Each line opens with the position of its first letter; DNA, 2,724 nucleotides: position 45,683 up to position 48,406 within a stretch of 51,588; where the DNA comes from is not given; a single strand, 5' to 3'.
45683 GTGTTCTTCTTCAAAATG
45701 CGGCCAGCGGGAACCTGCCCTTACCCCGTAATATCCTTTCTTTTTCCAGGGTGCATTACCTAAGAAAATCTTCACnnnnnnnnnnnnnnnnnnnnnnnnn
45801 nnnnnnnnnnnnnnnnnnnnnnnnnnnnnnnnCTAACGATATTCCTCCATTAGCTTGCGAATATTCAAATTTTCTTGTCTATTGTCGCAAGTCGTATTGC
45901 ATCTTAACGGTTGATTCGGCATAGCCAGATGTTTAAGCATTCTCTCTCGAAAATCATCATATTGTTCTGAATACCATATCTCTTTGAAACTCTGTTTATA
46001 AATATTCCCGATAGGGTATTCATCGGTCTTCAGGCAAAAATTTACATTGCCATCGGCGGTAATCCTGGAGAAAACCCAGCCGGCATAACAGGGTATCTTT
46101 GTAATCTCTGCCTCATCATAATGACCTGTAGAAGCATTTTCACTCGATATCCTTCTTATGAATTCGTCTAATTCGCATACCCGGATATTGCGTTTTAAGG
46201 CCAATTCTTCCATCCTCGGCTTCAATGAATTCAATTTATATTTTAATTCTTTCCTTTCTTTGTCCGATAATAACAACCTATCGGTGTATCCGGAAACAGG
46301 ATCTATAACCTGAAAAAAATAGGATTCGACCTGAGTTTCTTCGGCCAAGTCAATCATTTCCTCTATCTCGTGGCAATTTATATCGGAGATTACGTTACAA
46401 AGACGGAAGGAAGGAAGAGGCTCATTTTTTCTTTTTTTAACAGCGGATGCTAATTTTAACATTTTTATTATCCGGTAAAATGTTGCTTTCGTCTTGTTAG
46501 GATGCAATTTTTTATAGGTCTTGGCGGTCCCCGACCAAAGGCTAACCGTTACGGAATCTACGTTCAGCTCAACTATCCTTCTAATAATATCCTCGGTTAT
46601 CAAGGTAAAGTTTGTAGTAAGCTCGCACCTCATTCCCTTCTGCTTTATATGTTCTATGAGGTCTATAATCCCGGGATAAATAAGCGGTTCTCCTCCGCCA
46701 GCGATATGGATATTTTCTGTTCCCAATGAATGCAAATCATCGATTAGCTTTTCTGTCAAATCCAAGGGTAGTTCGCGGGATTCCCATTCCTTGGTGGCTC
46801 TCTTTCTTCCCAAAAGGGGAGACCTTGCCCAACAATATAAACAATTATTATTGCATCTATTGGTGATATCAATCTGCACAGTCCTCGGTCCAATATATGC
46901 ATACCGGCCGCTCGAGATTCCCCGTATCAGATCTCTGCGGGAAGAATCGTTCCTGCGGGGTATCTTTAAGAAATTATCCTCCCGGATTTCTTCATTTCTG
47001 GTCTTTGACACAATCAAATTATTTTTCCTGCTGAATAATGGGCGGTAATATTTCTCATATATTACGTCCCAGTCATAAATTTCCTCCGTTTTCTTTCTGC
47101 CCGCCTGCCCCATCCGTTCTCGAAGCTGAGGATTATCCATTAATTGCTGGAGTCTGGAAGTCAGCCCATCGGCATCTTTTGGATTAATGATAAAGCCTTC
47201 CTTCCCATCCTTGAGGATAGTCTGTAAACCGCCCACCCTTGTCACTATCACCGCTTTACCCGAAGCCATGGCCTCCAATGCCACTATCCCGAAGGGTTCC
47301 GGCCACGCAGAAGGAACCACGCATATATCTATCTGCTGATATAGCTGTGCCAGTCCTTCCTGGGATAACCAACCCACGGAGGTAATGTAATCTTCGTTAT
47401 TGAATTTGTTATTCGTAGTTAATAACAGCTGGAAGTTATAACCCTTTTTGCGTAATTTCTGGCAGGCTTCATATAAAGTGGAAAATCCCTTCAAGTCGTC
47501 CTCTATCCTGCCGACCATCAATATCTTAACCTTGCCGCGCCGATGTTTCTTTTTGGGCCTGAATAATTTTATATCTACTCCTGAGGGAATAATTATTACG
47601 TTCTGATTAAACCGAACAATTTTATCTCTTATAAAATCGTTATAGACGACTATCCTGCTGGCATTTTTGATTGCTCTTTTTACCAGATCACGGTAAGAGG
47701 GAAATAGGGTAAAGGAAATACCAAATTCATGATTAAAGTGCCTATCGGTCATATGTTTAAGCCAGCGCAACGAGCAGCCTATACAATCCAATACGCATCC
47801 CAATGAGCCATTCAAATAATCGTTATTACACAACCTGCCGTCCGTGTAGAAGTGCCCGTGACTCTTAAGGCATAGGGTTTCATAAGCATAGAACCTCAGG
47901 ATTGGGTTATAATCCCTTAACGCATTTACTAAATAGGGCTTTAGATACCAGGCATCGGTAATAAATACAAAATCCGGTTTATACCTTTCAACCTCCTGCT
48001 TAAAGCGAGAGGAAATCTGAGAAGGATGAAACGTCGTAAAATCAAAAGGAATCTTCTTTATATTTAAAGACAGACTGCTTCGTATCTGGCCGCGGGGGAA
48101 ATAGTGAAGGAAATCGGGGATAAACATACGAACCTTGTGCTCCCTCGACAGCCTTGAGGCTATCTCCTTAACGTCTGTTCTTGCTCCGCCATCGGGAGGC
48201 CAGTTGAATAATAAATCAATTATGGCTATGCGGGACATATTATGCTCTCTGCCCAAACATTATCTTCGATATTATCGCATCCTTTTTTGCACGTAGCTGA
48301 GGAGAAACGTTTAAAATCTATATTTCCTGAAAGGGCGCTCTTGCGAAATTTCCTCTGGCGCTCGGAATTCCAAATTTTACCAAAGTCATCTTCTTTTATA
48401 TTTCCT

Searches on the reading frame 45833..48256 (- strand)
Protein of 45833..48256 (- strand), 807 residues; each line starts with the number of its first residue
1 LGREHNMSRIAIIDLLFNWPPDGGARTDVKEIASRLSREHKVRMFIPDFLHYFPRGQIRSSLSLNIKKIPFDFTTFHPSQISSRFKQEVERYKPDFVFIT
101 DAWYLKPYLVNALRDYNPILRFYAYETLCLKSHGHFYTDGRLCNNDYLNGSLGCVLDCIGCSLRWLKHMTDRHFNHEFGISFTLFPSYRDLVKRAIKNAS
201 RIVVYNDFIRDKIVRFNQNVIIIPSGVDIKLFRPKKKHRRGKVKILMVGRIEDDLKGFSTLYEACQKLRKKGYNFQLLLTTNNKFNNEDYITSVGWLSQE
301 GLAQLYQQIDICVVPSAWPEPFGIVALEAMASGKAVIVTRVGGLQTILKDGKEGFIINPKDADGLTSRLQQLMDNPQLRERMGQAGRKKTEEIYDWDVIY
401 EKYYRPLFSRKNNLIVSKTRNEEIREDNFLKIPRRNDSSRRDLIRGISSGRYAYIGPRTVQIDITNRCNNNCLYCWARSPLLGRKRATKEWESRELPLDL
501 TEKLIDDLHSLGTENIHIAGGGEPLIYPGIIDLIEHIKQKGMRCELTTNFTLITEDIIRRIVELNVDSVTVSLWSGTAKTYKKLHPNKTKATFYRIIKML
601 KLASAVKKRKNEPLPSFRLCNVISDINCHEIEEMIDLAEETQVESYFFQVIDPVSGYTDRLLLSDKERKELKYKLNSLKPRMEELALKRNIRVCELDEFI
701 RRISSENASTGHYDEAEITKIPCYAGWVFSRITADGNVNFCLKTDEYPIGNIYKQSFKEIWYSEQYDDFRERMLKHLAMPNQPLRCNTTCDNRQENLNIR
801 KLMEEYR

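Call 8: search_protein_families(library=pfam, proteins=[window:45833-48256:-], max_evalue=0.001)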
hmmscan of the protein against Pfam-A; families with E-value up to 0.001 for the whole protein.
window:45833-48256:- (807 aa): 8 families
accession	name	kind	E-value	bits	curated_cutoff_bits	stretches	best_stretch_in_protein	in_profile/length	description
PF00534.26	Glycos_transf_1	-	6e-33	114.2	26.4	1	230-388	3-171/172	Glycosyl transferases group 1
PF13692.12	Glyco_trans_1_4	-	4.6e-26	92.2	27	1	244-375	3-142/142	Glycosyl transferases group 1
PF04055.27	Radical_SAM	-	1.6e-23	84.2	29.5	1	464-602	3-138/166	Radical SAM superfamily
PF13186.11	SPASM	-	7.2e-12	45.9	21.5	1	723-787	1-64/67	Iron-sulfur cluster-binding domain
PF13524.12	Glyco_trans_1_2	-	3.8e-10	40.3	25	1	266-398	7-137/144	Glycosyl transferase-like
PF20706.3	GT4-conflict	-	4.4e-10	39.5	26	1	299-379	272-361/385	Family 4 Glycosyltransferase in conflict systems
PF13439.12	Glyco_transf_4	-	1.2e-06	29.1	28.5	0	187-230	122-169/170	Glycosyltransferase Family 4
PF22772.2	WsaF_C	-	0.00056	20.2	27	0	284-343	50-108/133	WsaF, C-terminal domain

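Call 27: search_protein_families(library=ncbifam, proteins=[window:45833-48256:-], max_evalue=1e-10)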
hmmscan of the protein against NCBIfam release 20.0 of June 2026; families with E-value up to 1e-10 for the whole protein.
window:45833-48256:- (807 aa): 42 families (the best 25 are shown)
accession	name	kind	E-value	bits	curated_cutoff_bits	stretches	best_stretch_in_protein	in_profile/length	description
TIGR04317.1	W_rSAM_matur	equivalog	6.5e-37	127.4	380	1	457-777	3-306/349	tungsten cofactor oxidoreductase radical SAM maturase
NF041876.1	EPS_EpsE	equivalog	1.6e-25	90.2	400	1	216-395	184-381/389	exopolysaccharide biosynthesis GT4 family glycosyltransferase EpsE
TIGR04545.1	rSAM_ahbD_hemeb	equivalog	8.8e-24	84.6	500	1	462-771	4-297/339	heme b synthase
TIGR02149.1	glgA_Coryne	subfamily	1.5e-23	83.6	302.4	1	193-404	139-384/391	glycogen synthase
TIGR04055.1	rSAM_NirJ2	equivalog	1.8e-23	83.6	500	1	462-765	4-277/326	putative heme d1 biosynthesis radical SAM protein NirJ2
NF050035.1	rSAM_WgK_link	exception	2e-21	76.4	650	1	453-775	4-325/367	radical SAM/SPASM peptide maturase WgkB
NF033640.1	N_Twi_rSAM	subfamily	5.9e-21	75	170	1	452-701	105-360/398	twitch domain-containing radical SAM protein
TIGR03449.1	mycothiol_MshA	equivalog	6.1e-21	74.8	462.5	1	291-398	286-391/406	D-inositol-3-phosphate glycosyltransferase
TIGR04054.1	rSAM_NirJ1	equivalog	1.3e-20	73.4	650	1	450-765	29-331/387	putative heme d1 biosynthesis radical SAM protein NirJ1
TIGR02668.1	moaA_archaeal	equivalog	4.2e-20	71.9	325.25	1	459-746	11-270/303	GTP 3',8-cyclase MoaA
TIGR03088.1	stp2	hypoth_equivalog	8.2e-20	71.2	409.05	1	207-404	149-367/374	TIGR03088 family PEP-CTERM/XrtA system glycosyltransferase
TIGR02666.1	moaA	equivalog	1.3e-19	70.3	284.05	1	459-743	11-279/336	GTP 3',8-cyclase MoaA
NF001199.0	PRK00164.2-1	equivalog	5e-19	68.6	231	1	460-693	14-224/308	GTP 3',8-cyclase MoaA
TIGR04251.1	SCM_rSAM_ScmF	equivalog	5.4e-19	68.8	400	1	459-655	5-186/353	SynChlorMet cassette radical SAM/SPASM protein ScmF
TIGR04546.1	rSAM_ahbC_deAc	equivalog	1.5e-18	66.8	650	1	460-765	41-334/390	12,18-didecarboxysiroheme deacetylase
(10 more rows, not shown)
